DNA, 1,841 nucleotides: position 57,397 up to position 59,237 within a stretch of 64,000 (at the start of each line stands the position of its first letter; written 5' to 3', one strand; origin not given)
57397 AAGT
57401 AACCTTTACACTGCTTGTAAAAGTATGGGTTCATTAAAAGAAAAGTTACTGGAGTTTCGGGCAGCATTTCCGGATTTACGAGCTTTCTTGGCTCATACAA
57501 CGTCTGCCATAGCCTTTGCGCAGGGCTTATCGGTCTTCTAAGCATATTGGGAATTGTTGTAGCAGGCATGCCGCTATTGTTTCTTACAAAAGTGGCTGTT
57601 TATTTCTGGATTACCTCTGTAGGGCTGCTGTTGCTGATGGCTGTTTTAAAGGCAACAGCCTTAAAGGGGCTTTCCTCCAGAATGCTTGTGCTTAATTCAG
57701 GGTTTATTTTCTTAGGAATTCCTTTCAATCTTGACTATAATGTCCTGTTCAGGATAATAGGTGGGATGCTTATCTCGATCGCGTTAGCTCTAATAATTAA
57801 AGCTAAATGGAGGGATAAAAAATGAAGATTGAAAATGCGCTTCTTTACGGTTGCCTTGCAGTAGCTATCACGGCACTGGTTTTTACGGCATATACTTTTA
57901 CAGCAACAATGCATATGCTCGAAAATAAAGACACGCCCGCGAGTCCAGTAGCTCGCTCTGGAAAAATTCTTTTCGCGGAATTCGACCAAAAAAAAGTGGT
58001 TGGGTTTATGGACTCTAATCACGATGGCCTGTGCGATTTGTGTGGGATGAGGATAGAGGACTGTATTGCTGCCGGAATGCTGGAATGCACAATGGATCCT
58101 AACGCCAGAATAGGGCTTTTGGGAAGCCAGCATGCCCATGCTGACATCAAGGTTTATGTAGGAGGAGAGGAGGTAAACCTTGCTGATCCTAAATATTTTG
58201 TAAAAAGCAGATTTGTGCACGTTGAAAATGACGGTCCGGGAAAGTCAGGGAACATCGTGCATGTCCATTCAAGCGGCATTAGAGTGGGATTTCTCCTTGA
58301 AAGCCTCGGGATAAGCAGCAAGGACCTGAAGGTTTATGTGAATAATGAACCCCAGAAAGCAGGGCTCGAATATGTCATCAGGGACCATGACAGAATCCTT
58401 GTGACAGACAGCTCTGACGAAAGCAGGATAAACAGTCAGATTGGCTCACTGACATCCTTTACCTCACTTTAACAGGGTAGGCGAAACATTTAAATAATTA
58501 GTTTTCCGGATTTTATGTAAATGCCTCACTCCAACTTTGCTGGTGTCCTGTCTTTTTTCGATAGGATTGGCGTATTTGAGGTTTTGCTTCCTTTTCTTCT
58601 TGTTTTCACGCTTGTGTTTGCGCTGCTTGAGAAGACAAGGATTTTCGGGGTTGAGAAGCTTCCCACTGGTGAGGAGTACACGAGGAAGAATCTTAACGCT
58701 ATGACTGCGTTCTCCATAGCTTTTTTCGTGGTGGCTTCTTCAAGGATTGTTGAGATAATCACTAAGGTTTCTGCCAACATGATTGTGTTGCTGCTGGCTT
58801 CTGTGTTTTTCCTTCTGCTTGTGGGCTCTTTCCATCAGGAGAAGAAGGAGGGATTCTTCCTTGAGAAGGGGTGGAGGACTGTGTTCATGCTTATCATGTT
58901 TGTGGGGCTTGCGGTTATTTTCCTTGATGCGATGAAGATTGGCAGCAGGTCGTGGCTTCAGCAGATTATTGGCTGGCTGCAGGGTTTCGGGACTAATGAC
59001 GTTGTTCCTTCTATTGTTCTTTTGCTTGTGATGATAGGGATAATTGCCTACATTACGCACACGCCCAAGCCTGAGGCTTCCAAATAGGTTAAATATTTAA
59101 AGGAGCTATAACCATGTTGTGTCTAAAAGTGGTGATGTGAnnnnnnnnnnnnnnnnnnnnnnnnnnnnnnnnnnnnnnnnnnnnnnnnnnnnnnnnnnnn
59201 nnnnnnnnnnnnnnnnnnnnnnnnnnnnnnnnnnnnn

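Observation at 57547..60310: Tandem triplet of paralogous ~190-aa membrane proteins next to a membrane-anchored His/Cys protein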

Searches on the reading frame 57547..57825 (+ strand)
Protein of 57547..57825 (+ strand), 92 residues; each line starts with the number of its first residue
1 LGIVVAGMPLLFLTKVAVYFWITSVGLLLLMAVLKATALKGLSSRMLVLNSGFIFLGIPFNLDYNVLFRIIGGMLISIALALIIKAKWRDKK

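Call 3: search_protein_families(library=pfam, proteins=[window:57547-57825:+], max_evalue=1)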
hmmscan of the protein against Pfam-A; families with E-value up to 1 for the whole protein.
window:57547-57825:+ (92 aa): 2 families
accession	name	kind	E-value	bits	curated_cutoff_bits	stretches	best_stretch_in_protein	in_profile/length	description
PF07850.20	Renin_r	-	0.14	12.6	27.8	1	59-84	27-52/79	Renin receptor-like transmembrane spanning segment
PF11992.13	TgpA_N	-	0.14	11.6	30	1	4-88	56-146/333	TgpA N-terminal domain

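Call 30: search_protein_families(library=ncbifam, proteins=[window:57547-57825:+], max_evalue=0.1)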
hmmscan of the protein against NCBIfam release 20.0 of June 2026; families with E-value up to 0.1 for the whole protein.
window:57547-57825:+ (92 aa): 0 families

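Call 90: search_protein_families(library=phrogs, proteins=[window:57547-57825:+], max_evalue=0.01)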
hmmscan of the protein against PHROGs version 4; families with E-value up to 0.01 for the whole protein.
window:57547-57825:+ (92 aa): 0 families

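Call 91: search_protein_families(library=padloc, proteins=[window:57547-57825:+], max_evalue=0.01)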
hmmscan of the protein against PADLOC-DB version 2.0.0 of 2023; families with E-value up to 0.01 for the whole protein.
window:57547-57825:+ (92 aa): 0 families

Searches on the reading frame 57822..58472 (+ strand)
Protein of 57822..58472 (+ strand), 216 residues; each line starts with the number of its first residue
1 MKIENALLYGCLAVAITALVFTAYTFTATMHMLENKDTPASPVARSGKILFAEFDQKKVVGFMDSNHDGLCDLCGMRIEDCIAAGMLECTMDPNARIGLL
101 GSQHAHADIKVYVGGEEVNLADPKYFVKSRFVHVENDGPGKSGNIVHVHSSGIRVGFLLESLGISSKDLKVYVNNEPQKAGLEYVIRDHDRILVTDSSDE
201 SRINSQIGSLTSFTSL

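Call 3: search_protein_families(library=pfam, proteins=[window:57822-58472:+], max_evalue=1)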
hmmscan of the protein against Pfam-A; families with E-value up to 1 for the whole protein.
window:57822-58472:+ (216 aa): 0 families

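Call 30: search_protein_families(library=ncbifam, proteins=[window:57822-58472:+], max_evalue=0.1)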
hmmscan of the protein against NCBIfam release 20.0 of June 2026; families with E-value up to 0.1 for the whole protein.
window:57822-58472:+ (216 aa): 0 families

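Call 34: find_homologous_proteins(query=window:57822-58472:+)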
Query window:57822-58472:+ (216 aa): 9 proteins with E <= 0.001 among 112 candidates.
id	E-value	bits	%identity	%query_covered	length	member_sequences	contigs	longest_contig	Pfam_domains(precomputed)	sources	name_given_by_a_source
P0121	1.1e-139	481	100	100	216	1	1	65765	-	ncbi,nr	ncbi:hypothetical protein HY640_02985 [Candidatus Woesearchaeota archaeon]|nr:hypothetical protein [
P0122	6.8e-77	276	56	98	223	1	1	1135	-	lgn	-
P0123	1.5e-76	275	59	98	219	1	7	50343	-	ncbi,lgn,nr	ncbi:hypothetical protein HYY72_01065 [Candidatus Woesearchaeota archaeon]|nr:hypothetical protein [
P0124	5.1e-72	260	52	99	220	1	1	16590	-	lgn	-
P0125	6.8e-71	256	50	98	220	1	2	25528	-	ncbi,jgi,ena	-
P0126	2.5e-67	244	50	98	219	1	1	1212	-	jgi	jgi:hypothetical protein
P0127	9.5e-67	243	51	98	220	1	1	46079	-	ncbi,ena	-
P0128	5.4e-40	155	41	99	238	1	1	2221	-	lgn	-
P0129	6.7e-37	145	40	94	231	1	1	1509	-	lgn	-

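Call 36: find_encoding_contigs(protein=P0123, flank=5000, max_places=2)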
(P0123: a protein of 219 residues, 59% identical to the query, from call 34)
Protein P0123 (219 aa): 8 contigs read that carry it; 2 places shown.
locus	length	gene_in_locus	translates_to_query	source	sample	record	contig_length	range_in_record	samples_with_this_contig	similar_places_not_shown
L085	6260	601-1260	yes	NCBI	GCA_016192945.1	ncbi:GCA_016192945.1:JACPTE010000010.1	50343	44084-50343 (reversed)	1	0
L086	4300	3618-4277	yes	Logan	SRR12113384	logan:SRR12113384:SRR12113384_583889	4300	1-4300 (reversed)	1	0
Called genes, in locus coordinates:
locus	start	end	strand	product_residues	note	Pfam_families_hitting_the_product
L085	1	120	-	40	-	PF04014:MazE_antitoxin (weak)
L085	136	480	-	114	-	-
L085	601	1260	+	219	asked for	-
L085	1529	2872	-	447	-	PF02881:SRP54_N, PF00448:SRP54, PF01656:CbiA, PF02978:SRP_SPB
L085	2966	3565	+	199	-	-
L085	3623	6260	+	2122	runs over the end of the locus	-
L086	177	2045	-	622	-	PF00270:DEAD (faint), PF04851:ResIII (faint), PF06733:DEAD_2, PF13307:Helicase_C_2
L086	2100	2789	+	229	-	-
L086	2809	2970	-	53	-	-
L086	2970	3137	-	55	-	PF04014:MazE_antitoxin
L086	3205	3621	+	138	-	-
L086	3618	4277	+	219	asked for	-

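Call 90: search_protein_families(library=phrogs, proteins=[window:57822-58472:+], max_evalue=0.01)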
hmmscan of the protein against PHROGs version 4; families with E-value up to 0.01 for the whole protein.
window:57822-58472:+ (216 aa): 0 families

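Call 91: search_protein_families(library=padloc, proteins=[window:57822-58472:+], max_evalue=0.01)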
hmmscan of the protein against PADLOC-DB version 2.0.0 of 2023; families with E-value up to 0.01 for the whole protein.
window:57822-58472:+ (216 aa): 0 families

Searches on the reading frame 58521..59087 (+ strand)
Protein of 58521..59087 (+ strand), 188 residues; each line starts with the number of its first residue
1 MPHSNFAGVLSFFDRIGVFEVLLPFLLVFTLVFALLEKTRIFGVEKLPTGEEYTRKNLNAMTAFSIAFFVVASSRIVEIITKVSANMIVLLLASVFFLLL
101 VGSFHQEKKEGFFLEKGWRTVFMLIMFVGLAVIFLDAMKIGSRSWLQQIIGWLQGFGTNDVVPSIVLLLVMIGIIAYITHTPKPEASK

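Call 3: search_protein_families(library=pfam, proteins=[window:58521-59087:+], max_evalue=1)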
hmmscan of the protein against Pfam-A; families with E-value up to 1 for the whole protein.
window:58521-59087:+ (188 aa): 0 families

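Call 30: search_protein_families(library=ncbifam, proteins=[window:58521-59087:+], max_evalue=0.1)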
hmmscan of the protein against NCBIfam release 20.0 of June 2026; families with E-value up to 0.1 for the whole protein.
window:58521-59087:+ (188 aa): 1 family
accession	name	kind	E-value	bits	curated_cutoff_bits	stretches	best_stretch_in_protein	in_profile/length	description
NF005232.0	PRK06733.1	equivalog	0.072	13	93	0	59-112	44-98/151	hypothetical protein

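Call 90: search_protein_families(library=phrogs, proteins=[window:58521-59087:+], max_evalue=0.01)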
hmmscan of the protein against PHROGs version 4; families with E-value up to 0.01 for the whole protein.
window:58521-59087:+ (188 aa): 0 families

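Call 91: search_protein_families(library=padloc, proteins=[window:58521-59087:+], max_evalue=0.01)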
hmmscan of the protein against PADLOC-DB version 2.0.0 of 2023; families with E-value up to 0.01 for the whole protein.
window:58521-59087:+ (188 aa): 0 families
